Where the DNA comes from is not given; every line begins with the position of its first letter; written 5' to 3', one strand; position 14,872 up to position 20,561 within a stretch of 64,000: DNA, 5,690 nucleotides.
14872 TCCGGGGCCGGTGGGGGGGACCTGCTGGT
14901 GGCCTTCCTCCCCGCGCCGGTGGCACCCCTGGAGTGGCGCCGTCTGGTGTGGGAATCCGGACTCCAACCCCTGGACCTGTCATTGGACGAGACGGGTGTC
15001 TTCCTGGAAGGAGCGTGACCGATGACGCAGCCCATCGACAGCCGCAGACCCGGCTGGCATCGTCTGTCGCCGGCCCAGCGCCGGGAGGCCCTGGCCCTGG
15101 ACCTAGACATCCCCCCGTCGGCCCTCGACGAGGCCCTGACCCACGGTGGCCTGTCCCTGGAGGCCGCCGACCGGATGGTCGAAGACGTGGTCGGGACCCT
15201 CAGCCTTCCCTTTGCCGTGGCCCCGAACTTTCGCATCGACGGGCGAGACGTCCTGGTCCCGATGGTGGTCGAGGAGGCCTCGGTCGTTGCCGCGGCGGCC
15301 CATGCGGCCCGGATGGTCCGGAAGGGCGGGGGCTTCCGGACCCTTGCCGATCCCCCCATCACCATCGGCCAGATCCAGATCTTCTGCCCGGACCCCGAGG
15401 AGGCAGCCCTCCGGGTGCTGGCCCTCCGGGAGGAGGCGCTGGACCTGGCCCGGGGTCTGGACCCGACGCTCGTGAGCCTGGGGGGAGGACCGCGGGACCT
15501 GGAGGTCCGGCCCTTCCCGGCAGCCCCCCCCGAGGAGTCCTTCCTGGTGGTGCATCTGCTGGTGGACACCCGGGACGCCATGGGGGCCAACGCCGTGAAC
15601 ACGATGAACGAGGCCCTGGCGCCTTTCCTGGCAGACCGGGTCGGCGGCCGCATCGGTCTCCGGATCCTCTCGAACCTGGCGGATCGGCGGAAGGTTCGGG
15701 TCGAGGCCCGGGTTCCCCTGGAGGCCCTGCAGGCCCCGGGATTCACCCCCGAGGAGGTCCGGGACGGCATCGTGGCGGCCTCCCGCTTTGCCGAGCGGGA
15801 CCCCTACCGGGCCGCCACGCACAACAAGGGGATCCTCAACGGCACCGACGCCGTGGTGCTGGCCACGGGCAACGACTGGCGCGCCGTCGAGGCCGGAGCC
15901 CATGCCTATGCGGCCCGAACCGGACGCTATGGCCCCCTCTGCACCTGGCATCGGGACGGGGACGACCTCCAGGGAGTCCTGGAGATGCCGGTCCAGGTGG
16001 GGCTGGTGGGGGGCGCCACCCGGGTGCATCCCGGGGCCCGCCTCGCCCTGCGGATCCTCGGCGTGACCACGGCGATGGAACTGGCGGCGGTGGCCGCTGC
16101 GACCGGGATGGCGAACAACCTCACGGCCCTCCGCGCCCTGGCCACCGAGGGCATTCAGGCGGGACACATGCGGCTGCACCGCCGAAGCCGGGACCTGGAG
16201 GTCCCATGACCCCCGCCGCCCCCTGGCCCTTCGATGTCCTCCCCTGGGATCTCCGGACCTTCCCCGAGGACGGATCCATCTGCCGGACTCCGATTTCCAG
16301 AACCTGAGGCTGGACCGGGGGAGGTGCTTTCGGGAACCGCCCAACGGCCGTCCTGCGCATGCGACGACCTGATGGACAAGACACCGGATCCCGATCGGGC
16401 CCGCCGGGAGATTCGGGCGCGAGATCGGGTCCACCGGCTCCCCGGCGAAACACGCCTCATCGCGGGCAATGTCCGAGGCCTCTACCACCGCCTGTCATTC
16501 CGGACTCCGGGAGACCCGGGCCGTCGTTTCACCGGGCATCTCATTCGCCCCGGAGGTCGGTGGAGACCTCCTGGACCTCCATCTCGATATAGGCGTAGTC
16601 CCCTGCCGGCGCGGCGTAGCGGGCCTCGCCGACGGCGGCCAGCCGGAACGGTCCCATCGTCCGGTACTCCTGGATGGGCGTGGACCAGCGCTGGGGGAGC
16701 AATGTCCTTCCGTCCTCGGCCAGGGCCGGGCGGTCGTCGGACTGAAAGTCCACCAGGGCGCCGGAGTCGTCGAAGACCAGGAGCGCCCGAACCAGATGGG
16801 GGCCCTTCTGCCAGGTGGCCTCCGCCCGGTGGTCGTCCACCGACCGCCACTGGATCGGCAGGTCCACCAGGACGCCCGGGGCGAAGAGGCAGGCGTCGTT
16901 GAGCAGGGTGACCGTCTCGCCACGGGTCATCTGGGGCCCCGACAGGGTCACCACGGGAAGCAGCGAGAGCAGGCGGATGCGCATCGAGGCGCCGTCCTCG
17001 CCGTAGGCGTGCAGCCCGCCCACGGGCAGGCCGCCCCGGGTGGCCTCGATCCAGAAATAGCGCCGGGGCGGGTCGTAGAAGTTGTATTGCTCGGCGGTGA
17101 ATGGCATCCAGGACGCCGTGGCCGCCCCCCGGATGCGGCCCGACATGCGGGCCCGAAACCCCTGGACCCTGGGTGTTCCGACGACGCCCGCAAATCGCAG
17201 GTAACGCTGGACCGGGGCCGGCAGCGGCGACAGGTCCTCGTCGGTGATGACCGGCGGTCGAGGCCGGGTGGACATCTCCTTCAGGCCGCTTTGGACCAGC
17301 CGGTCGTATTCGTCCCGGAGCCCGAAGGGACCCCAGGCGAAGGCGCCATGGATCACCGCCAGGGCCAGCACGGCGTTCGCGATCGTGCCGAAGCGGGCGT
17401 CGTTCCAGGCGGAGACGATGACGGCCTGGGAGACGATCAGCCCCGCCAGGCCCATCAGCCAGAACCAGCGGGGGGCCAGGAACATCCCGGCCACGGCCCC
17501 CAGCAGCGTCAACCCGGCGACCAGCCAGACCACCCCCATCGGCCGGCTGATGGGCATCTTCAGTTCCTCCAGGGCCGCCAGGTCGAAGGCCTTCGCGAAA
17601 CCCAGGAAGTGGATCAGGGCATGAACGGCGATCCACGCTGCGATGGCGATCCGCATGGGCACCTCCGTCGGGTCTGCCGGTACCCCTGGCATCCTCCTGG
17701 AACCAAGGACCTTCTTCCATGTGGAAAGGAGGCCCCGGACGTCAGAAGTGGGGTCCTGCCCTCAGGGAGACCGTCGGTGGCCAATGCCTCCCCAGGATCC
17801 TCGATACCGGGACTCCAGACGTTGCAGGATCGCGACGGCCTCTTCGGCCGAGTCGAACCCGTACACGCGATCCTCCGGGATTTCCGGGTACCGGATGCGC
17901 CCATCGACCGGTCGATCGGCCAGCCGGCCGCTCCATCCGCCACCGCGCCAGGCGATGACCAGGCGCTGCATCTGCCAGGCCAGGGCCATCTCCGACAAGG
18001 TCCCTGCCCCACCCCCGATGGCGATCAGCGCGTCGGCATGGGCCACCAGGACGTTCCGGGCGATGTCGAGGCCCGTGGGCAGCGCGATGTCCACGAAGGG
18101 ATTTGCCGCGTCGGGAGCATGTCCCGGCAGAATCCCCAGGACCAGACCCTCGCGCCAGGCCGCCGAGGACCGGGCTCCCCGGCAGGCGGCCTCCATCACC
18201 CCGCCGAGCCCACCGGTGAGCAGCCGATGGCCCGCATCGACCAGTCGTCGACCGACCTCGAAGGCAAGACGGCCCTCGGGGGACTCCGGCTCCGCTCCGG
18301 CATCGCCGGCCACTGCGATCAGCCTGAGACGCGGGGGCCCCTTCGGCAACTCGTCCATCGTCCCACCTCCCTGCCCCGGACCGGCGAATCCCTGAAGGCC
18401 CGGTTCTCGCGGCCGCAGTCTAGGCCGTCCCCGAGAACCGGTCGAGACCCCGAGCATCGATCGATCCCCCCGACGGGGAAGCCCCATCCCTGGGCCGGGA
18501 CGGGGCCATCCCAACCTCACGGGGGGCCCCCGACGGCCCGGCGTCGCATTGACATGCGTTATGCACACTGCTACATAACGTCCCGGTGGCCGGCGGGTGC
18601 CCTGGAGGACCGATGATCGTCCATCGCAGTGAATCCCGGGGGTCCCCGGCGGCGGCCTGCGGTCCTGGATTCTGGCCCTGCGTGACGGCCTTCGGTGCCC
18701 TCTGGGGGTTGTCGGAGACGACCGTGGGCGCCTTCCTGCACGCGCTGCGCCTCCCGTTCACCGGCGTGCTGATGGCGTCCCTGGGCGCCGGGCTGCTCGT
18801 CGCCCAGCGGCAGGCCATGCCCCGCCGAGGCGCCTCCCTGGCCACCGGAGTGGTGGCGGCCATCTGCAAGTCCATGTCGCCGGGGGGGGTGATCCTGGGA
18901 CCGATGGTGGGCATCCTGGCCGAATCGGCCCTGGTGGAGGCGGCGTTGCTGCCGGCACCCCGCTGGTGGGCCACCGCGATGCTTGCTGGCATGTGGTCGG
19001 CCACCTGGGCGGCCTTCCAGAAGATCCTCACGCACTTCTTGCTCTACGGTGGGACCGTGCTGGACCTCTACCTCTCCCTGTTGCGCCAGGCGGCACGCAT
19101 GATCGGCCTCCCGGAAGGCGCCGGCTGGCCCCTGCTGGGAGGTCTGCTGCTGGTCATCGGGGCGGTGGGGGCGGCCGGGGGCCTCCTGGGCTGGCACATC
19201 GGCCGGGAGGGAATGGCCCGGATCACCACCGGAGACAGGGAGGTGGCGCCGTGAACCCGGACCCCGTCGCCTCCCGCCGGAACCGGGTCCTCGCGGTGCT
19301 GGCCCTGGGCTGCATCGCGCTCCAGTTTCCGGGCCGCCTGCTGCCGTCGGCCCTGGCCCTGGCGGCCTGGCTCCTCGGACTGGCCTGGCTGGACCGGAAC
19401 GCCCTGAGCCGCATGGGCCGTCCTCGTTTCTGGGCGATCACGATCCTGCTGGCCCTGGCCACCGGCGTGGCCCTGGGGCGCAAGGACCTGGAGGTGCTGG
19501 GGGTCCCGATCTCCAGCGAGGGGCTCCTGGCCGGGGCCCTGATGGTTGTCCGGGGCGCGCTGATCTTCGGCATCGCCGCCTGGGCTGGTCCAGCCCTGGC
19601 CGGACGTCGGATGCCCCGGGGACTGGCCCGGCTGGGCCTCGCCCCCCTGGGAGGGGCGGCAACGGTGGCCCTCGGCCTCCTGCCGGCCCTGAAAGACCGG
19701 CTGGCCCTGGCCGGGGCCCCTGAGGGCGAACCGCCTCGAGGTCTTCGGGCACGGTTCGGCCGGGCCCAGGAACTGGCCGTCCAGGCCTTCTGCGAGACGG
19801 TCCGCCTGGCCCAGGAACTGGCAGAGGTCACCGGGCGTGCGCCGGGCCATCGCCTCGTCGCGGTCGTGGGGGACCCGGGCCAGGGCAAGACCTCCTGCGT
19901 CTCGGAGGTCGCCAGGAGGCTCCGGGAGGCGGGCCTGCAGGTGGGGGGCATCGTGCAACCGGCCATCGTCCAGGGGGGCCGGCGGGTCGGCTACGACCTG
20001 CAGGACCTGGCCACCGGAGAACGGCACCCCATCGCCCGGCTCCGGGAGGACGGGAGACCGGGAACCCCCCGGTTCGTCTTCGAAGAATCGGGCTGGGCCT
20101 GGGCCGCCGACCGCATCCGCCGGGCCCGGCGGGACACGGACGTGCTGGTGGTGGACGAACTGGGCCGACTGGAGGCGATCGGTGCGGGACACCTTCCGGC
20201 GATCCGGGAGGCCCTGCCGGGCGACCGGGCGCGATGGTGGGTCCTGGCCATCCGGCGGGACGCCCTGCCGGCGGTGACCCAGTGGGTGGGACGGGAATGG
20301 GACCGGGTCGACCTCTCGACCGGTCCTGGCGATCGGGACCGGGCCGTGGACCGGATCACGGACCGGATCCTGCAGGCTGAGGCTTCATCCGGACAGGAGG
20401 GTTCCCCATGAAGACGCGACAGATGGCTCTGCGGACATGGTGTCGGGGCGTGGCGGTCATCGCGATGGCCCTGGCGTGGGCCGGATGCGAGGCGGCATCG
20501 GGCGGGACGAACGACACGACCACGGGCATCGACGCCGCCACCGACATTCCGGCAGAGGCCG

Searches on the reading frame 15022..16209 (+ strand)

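Call 88: search_protein_families(library=pfam, proteins=[window:15022-16209:+], max_evalue=0.00001)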
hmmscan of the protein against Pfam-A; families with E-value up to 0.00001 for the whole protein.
window:15022-16209:+ (395 aa): 1 family
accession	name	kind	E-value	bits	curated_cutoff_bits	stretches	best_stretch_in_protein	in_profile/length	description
PF00368.23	HMG-CoA_red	-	1.2e-101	340.9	27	1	18-387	3-368/368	Hydroxymethylglutaryl-coenzyme A reductase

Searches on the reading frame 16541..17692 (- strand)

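Call 88: search_protein_families(library=pfam, proteins=[window:16541-17692:-], max_evalue=0.00001)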
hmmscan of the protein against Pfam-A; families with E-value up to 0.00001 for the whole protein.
window:16541-17692:- (383 aa): 2 families
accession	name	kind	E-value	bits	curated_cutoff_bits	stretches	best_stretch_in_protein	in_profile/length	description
PF20181.5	DUF6544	-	8.1e-68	228.4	25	1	148-370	2-220/221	Family of unknown function (DUF6544)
PF21900.3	DUF6920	-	3.3e-40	138.4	27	1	156-376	2-220/222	Family of unknown function (DUF6920)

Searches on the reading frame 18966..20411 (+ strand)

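Call 98: search_protein_families(library=pfam, proteins=[window:18966-20411:+], max_evalue=0.0001)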
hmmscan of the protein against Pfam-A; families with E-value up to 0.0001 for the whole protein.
window:18966-20411:+ (481 aa): 3 families
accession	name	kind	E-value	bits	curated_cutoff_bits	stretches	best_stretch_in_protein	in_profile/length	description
PF03266.21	NTPase_1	-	8.6e-22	78.2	23.9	1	298-431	2-136/168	NTPase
PF10649.15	DUF2478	-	4e-12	46.4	22.3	1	298-442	2-143/159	Protein of unknown function (DUF2478)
PF13191.12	AAA_16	-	5.3e-05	24.2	32.6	0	281-326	12-55/167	AAA ATPase domain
